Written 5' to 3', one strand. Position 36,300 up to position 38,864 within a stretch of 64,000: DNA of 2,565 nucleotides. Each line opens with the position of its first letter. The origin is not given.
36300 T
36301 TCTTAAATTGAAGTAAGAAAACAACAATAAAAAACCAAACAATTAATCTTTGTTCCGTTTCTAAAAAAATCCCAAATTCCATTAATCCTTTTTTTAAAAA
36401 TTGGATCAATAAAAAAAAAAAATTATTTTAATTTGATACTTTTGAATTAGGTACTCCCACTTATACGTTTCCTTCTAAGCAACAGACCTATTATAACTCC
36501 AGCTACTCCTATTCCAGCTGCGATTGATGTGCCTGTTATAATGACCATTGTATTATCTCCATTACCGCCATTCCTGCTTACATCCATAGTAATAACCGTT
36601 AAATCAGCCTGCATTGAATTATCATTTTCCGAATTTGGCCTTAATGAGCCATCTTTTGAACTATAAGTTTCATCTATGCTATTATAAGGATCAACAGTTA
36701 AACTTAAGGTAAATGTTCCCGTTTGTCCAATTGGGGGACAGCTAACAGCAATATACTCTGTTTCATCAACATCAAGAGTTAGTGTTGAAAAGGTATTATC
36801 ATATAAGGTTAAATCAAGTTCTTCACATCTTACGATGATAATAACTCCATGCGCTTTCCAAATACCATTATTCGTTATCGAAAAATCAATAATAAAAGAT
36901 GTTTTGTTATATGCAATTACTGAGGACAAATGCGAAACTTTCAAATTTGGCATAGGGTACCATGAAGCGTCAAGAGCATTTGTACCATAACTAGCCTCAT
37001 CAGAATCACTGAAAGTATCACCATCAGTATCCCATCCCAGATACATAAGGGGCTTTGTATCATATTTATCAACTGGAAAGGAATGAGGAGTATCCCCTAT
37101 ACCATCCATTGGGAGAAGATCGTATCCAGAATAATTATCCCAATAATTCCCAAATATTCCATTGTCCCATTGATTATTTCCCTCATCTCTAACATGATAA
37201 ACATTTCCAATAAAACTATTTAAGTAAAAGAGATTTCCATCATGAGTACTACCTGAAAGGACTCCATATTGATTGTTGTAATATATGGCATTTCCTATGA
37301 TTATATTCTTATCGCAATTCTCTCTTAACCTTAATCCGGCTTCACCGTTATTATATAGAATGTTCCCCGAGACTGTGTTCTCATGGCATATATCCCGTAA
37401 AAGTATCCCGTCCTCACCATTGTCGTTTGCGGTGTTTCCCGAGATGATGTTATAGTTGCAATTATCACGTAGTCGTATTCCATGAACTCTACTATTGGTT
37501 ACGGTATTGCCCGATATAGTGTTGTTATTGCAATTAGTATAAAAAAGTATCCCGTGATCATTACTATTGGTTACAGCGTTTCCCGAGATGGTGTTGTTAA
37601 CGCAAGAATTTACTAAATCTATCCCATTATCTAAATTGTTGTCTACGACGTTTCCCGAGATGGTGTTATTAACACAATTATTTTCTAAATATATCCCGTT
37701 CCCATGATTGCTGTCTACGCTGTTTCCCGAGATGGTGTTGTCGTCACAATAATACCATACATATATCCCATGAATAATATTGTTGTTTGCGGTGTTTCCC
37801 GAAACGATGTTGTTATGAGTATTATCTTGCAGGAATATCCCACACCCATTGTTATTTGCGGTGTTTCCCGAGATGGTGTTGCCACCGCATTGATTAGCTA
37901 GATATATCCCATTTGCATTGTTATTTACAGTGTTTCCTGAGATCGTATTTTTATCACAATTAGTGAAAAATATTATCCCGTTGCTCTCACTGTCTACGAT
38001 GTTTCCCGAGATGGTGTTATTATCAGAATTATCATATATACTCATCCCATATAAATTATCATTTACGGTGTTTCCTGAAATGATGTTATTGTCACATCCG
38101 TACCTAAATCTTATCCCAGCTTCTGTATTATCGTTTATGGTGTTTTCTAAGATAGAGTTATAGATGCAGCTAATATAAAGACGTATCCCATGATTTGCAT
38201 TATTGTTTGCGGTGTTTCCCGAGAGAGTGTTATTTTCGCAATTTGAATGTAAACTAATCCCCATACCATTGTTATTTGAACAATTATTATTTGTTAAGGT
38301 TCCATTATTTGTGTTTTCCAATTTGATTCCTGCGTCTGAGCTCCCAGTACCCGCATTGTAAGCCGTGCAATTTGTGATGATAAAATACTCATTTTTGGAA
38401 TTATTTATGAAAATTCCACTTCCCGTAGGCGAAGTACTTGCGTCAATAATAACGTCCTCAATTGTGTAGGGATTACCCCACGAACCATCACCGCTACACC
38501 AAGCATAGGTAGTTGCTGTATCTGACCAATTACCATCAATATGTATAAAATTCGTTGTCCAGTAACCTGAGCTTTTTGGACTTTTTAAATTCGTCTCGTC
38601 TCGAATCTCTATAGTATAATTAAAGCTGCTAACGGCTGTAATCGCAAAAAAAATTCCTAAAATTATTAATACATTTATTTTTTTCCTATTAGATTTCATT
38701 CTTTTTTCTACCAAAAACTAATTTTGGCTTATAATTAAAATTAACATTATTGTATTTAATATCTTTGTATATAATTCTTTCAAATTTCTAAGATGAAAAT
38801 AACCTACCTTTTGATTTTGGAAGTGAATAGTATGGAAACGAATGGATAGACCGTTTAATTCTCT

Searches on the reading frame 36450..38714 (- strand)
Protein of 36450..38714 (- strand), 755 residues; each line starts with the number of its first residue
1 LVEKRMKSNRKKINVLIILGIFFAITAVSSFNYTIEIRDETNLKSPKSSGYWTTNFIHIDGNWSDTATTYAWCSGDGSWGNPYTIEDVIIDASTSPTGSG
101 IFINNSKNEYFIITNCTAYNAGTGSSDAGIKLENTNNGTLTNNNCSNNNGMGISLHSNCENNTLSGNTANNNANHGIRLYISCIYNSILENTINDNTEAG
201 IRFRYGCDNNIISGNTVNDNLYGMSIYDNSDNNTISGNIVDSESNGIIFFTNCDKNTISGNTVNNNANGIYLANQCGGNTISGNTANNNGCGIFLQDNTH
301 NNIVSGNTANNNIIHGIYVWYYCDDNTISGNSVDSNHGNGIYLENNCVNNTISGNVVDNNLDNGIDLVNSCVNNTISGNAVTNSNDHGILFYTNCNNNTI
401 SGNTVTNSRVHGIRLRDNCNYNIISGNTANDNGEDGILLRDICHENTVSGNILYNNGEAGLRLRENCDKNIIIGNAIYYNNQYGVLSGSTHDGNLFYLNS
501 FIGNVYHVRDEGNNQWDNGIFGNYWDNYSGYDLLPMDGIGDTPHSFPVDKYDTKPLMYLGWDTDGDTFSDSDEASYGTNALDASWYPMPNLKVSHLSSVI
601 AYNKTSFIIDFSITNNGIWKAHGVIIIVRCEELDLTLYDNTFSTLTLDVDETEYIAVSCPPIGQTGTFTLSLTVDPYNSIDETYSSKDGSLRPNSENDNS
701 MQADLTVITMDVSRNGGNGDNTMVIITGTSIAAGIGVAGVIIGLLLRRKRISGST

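Call 26: find_homologous_proteins(query=window:36450-38714:-, max_evalue=1e-30)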
Query window:36450-38714:- (755 aa): 782 proteins with E <= 1e-30 among 8000 candidates; the best 120 are listed.
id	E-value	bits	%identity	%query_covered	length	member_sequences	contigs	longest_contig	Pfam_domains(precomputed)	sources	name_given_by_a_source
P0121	0.0e+0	1668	100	99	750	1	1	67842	PF13229.13,PF05048.20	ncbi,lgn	-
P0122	8.8e-208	710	50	98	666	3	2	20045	PF13229.13,PF05048.20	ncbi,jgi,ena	-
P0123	5.6e-202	691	48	73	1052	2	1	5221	PF13229.13,PF05048.20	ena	-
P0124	4.5e-185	635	42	93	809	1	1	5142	PF13229.13,PF05048.20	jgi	-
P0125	2.8e-176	606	57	61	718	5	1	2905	PF13229.13,PF05048.20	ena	-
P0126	6.6e-175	602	49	43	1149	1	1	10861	PF13229.13,PF05048.20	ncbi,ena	-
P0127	9.7e-171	588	45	74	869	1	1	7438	PF13229.13,PF05048.20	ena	-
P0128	6.9e-167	575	48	60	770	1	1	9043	PF13229.13,PF05048.20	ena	-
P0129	3.6e-165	569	50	46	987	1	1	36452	PF13229.13,PF05048.20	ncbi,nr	ncbi:MAG: right-handed parallel beta-helix repeat-containing protein [Candidatus Lokiarchaeota archa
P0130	1.8e-164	567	52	50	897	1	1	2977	PF13229.13,PF05048.20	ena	-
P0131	1.1e-158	548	50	65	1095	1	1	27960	PF13229.13,PF05048.20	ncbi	ncbi:MAG: NosD domain-containing protein [Promethearchaeota archaeon]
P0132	1.9e-154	534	47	59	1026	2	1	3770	PF13229.13,PF05048.20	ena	-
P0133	3.3e-143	497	45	61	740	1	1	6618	PF13229.13,PF18884.6,PF05048.20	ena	-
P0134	1.4e-141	491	40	71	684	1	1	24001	PF13229.13,PF05048.20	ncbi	ncbi:MAG: nitrous oxide reductase family maturation protein NosD [Promethearchaeota archaeon]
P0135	6.0e-139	483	40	67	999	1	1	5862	PF13229.13,PF05048.20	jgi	-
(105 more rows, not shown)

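Call 27: find_encoding_contigs(protein=P0122, flank=8000, max_places=4)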
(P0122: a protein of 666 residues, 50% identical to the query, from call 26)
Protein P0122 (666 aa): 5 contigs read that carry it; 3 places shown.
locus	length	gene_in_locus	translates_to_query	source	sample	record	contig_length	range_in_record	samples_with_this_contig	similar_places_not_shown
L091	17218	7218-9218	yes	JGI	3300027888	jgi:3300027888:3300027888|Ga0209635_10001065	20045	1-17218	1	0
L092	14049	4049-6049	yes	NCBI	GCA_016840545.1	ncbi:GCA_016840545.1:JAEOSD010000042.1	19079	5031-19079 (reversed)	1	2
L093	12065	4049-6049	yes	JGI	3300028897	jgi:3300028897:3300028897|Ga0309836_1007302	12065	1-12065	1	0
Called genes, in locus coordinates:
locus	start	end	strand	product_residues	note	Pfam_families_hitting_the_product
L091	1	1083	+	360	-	?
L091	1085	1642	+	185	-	PF13187:Fer4_9 (faint), PF13484:Fer4_16 (faint), PF12797:Fer4_2 (faint), PF13247:Fer4_11, PF12838:Fer4_7 (weak), PF25160:LdpA_Fe-S-bd (weak), PF00037:Fer4 (weak), PF12837:Fer4_6 (weak), +1 more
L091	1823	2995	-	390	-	PF06224:AlkZ-like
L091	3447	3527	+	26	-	-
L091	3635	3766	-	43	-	-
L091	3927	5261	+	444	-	PF12838:Fer4_7 (faint), PF13484:Fer4_16 (faint), PF00037:Fer4 (weak), PF12797:Fer4_2 (weak), PF13237:Fer4_10 (weak), PF00037:Fer4 (weak), PF14697:Fer4_21, PF13187:Fer4_9 (weak), +6 more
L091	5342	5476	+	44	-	PF02662:FlpD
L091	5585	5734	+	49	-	-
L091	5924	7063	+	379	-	PF04432:FrhB_FdhB_C, PF13534:Fer4_17 (weak), PF13183:Fer4_8 (weak)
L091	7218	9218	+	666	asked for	PF13229:Beta_helix, PF05048:NosD, PF13229:Beta_helix, PF05048:NosD, PF13229:Beta_helix, PF05048:NosD, PF13229:Beta_helix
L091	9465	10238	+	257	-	PF00037:Fer4 (weak), PF12837:Fer4_6 (weak), PF13183:Fer4_8 (weak), PF13237:Fer4_10, PF12838:Fer4_7, PF13187:Fer4_9 (weak), PF13534:Fer4_17 (weak), PF12797:Fer4_2 (weak), +3 more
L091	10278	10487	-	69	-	-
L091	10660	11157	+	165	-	PF04073:tRNA_edit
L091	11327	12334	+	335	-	PF00044:Gp_dh_N, PF02800:Gp_dh_C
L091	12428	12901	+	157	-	-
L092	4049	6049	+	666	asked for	PF13229:Beta_helix, PF05048:NosD, PF13229:Beta_helix, PF05048:NosD, PF13229:Beta_helix, PF05048:NosD, PF13229:Beta_helix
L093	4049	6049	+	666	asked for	PF13229:Beta_helix, PF05048:NosD, PF13229:Beta_helix, PF05048:NosD, PF13229:Beta_helix, PF05048:NosD, PF13229:Beta_helix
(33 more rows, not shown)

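Call 28: find_encoding_contigs(protein=P0121, flank=3000, max_places=6)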
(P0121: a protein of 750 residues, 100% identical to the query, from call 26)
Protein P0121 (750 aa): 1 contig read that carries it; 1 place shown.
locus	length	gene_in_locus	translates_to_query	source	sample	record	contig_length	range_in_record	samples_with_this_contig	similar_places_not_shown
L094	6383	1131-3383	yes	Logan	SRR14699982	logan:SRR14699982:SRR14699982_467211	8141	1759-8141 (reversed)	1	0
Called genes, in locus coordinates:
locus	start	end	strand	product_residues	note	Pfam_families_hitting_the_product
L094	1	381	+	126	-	?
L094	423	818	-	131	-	PF00411:Ribosomal_S11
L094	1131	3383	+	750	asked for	PF05048:NosD, PF13229:Beta_helix, PF05048:NosD, PF13229:Beta_helix, PF05048:NosD, PF13229:Beta_helix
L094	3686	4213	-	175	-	PF01479:S4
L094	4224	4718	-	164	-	PF00416:Ribosomal_S13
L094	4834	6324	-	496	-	PF12838:Fer4_7 (faint), PF14697:Fer4_21 (faint), PF12797:Fer4_2 (faint), PF13187:Fer4_9 (weak), PF13237:Fer4_10 (weak), PF00037:Fer4 (weak), PF04422:FrhB_FdhB_N, PF04432:FrhB_FdhB_C, +2 more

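Call 39: search_protein_families(library=pfam, proteins=[window:36450-38714:-], max_evalue=0.01)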
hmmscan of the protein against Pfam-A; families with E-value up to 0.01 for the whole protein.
window:36450-38714:- (755 aa): 3 families
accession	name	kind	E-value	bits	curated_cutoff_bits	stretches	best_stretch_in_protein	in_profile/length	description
PF05048.19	NosD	-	1.3e-57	195.1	23.6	3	363-530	39-212/212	Periplasmic copper-binding protein (NosD)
PF13229.12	Beta_helix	-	2e-45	154.7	25.9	4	83-239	11-157/158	Right handed beta helix region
PF07602.17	DUF1565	-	0.0063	16.3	20.3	0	284-365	116-202/257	Protein of unknown function (DUF1565)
